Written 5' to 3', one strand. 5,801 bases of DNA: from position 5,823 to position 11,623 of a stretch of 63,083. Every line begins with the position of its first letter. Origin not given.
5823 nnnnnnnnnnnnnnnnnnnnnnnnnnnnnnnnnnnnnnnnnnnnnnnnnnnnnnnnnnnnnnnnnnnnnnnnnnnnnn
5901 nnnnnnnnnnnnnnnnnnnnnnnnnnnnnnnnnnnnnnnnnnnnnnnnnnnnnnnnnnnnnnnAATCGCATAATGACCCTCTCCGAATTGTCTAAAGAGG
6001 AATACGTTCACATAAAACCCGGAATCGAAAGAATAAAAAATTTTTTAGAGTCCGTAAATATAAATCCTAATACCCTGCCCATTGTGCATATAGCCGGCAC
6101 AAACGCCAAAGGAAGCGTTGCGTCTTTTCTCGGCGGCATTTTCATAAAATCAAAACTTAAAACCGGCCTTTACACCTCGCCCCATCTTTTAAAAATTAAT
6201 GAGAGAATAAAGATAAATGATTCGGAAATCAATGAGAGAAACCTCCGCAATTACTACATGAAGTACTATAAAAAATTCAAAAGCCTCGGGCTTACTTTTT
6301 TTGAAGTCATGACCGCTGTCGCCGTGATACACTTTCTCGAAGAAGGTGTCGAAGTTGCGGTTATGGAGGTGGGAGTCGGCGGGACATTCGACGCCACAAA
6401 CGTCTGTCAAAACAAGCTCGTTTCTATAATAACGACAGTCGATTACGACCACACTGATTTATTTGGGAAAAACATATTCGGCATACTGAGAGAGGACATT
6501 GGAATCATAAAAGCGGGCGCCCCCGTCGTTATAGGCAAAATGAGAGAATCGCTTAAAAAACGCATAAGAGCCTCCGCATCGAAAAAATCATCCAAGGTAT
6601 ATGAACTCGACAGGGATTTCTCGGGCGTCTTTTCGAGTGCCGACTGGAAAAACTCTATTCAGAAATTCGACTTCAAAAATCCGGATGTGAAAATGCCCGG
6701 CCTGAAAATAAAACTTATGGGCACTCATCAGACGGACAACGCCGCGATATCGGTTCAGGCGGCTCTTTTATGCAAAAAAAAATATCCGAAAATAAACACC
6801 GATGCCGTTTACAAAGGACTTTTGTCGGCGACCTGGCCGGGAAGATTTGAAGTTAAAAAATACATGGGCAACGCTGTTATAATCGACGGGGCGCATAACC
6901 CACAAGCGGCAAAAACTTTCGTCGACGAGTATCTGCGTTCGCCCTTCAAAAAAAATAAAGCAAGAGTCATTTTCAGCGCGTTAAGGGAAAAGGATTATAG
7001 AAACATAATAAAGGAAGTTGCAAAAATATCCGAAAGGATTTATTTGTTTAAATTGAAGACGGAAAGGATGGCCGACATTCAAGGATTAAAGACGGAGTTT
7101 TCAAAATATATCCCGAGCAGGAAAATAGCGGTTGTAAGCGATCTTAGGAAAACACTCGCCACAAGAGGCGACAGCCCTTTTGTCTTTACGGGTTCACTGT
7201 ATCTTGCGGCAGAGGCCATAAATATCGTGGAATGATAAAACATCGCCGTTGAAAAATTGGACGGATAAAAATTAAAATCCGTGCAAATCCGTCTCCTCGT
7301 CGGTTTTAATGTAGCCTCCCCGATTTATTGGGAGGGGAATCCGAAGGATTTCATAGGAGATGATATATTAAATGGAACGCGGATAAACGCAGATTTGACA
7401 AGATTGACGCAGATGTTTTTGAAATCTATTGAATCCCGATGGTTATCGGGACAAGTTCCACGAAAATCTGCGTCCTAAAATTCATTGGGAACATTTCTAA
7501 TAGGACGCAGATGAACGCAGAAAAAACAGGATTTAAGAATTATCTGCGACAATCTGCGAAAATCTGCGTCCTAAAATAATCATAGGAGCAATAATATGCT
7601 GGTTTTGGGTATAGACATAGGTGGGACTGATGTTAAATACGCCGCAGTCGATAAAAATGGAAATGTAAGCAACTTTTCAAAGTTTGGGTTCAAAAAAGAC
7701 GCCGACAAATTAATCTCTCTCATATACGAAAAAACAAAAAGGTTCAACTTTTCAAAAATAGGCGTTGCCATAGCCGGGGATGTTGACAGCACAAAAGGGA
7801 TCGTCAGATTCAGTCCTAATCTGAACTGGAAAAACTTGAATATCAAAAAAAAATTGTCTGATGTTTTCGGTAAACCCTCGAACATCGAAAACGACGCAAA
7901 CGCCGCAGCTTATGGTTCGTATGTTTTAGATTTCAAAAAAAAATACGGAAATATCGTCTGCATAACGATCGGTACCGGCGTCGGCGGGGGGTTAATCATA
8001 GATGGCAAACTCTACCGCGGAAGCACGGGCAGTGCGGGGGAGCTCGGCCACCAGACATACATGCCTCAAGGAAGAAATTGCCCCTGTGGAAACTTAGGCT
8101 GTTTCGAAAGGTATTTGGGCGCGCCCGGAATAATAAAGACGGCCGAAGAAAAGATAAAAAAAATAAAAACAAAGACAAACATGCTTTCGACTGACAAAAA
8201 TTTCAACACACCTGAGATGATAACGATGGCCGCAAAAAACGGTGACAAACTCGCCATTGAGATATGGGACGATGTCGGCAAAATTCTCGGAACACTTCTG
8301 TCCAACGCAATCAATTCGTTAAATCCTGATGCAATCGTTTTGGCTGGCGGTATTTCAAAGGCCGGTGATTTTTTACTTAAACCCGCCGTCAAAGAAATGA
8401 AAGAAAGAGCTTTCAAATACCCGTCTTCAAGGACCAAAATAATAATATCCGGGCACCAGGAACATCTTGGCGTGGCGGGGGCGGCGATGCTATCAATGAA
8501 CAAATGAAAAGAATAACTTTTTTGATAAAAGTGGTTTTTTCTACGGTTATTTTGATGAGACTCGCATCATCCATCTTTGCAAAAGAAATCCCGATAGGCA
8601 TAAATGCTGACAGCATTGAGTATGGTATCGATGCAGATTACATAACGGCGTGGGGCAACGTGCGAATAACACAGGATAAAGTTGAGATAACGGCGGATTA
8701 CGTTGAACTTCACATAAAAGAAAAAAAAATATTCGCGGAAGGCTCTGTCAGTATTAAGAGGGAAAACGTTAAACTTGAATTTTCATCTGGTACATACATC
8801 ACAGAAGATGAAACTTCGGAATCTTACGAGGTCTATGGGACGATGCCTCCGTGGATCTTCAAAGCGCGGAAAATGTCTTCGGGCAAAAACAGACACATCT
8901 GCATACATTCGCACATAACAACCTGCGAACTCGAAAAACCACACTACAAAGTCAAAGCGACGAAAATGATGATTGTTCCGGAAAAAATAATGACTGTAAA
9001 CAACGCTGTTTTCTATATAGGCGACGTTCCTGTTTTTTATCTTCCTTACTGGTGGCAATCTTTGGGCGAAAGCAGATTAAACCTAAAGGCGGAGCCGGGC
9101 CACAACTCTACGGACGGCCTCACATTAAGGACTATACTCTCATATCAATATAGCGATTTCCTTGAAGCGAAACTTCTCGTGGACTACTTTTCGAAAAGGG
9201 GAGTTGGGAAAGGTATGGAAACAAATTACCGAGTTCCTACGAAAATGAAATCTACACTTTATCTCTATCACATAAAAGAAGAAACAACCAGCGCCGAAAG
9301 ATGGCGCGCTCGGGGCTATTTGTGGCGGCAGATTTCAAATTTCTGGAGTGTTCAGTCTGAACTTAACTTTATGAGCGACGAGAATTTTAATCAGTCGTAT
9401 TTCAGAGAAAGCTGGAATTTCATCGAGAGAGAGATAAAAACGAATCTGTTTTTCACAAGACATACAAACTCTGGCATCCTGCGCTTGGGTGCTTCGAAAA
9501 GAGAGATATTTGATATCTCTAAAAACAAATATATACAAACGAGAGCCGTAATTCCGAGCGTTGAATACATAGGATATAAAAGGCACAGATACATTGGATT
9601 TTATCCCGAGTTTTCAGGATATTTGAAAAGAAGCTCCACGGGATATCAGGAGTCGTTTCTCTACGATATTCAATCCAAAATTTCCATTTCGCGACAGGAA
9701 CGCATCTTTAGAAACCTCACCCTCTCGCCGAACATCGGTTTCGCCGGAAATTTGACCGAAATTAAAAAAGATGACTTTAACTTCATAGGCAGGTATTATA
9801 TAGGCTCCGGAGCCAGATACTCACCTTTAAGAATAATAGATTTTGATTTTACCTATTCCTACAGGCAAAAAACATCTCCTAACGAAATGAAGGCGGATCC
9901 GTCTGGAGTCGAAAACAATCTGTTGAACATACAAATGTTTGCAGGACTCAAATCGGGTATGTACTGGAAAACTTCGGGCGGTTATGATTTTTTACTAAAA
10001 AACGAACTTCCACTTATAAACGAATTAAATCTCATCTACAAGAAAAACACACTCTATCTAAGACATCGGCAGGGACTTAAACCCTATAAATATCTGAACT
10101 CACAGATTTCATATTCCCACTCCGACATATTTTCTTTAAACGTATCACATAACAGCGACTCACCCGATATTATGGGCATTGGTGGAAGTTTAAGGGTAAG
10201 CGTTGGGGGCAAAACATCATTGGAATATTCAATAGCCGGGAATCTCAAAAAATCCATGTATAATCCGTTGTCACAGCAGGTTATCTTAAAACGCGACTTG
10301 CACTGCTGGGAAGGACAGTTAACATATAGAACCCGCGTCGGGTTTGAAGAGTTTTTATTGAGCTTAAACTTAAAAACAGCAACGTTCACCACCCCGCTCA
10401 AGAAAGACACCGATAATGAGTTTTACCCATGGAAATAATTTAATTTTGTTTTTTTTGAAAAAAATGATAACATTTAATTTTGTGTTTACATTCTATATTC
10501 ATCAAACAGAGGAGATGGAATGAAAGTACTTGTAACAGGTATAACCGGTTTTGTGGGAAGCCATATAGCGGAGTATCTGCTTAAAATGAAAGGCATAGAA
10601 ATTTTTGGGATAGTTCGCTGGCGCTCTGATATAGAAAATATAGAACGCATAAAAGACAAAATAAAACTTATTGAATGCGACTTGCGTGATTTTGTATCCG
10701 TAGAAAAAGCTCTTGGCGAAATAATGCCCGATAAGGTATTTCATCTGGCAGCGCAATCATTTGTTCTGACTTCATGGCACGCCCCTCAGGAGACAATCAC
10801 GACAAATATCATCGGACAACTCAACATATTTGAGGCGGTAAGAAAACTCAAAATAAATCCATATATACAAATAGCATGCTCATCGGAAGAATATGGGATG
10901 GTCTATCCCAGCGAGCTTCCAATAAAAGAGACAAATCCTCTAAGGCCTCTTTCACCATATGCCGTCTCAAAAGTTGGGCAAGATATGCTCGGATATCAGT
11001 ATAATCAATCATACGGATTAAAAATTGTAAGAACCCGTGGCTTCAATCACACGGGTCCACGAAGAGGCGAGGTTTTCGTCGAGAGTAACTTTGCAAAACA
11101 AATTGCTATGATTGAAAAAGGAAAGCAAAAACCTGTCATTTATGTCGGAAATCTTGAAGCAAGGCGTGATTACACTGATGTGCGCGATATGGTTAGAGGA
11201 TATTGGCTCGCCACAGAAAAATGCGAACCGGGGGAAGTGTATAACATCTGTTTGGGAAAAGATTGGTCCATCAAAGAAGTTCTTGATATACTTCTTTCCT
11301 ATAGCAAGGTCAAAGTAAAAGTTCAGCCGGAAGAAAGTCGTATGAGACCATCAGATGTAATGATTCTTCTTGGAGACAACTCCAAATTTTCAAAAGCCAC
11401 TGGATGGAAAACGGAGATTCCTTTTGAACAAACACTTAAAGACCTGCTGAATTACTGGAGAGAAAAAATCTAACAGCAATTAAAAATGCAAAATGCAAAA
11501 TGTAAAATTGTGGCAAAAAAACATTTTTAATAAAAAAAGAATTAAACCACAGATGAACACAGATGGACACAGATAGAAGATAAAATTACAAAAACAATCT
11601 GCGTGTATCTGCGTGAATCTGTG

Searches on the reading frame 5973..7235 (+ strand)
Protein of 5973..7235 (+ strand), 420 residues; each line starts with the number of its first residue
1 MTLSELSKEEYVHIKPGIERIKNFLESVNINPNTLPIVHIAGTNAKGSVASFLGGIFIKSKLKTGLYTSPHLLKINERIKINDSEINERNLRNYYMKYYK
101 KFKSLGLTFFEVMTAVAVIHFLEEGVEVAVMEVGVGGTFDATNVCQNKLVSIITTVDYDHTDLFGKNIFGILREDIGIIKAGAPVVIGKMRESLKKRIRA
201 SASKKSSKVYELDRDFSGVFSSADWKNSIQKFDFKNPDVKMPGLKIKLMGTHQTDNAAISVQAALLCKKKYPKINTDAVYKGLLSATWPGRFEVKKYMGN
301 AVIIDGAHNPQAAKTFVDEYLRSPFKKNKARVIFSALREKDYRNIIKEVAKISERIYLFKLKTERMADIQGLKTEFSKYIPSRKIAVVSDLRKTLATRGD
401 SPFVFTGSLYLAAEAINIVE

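Call 76: search_protein_families(library=pfam, proteins=[window:5973-7235:+], max_evalue=1e-8)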
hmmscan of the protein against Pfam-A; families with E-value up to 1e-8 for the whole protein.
window:5973-7235:+ (420 aa): 1 family
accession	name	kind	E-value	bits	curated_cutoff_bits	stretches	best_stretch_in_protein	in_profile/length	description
PF02875.26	Mur_ligase_C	-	2.8e-09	38.3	28.4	1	290-392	1-113/127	Mur ligase, glutamate ligase domain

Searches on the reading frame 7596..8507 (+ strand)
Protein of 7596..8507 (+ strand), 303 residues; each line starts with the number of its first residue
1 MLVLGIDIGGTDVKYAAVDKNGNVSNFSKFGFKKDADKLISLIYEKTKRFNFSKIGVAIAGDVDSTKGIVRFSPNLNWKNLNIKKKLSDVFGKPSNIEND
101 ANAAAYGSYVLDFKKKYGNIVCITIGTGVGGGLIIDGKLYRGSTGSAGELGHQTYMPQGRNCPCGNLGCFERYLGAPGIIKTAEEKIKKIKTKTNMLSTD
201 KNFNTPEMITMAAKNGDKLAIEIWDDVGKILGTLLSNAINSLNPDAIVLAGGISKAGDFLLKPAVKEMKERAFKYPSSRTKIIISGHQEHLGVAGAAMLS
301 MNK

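Call 76: search_protein_families(library=pfam, proteins=[window:7596-8507:+], max_evalue=1e-8)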
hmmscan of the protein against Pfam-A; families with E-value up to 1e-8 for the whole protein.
window:7596-8507:+ (303 aa): 1 family
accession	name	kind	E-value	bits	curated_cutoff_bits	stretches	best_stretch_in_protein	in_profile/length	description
PF00480.26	ROK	-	1.5e-65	222.1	22.9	1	4-300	2-291/294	ROK family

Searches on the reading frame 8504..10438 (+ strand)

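Call 76: search_protein_families(library=pfam, proteins=[window:8504-10438:+], max_evalue=1e-8)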
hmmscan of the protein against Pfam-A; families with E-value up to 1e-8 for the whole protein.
window:8504-10438:+ (644 aa): 0 families

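Call 80: search_protein_families(library=pfam, proteins=[window:8504-10438:+], max_evalue=0.001)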
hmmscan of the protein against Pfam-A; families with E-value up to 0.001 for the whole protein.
window:8504-10438:+ (644 aa): 1 family
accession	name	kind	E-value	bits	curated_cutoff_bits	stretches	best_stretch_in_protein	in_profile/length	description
PF03968.19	LptD_N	-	1.4e-05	25.7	20.4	1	33-88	2-44/113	LptA/(LptD N-terminal domain) LPS transport protein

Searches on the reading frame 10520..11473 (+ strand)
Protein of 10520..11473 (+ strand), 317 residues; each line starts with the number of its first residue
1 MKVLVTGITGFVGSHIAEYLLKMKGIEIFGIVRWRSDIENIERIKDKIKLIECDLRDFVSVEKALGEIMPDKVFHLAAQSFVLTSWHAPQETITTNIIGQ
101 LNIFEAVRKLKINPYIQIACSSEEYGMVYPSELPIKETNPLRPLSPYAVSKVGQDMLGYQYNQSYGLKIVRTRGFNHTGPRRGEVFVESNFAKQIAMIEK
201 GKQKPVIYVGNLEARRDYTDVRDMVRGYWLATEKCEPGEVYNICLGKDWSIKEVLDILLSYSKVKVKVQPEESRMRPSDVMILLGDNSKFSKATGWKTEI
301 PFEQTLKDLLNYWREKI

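Call 76: search_protein_families(library=pfam, proteins=[window:10520-11473:+], max_evalue=1e-8)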
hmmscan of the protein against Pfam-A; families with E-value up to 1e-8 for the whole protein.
window:10520-11473:+ (317 aa): 4 families
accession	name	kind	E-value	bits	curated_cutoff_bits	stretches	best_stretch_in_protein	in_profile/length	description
PF16363.11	GDP_Man_Dehyd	-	6.1e-84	282.8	27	1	4-308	1-331/332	GDP-mannose 4,6 dehydratase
PF01370.27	Epimerase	-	6.2e-57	193.2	20.9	1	3-244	1-240/240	NAD dependent epimerase/dehydratase family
PF02719.21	Polysacc_synt_2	-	1.1e-11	44.9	20.2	1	3-119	1-127/293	Polysaccharide biosynthesis protein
PF01073.25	3Beta_HSD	-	8.1e-10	38.6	22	1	4-116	1-112/280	3-beta hydroxysteroid dehydrogenase/isomerase family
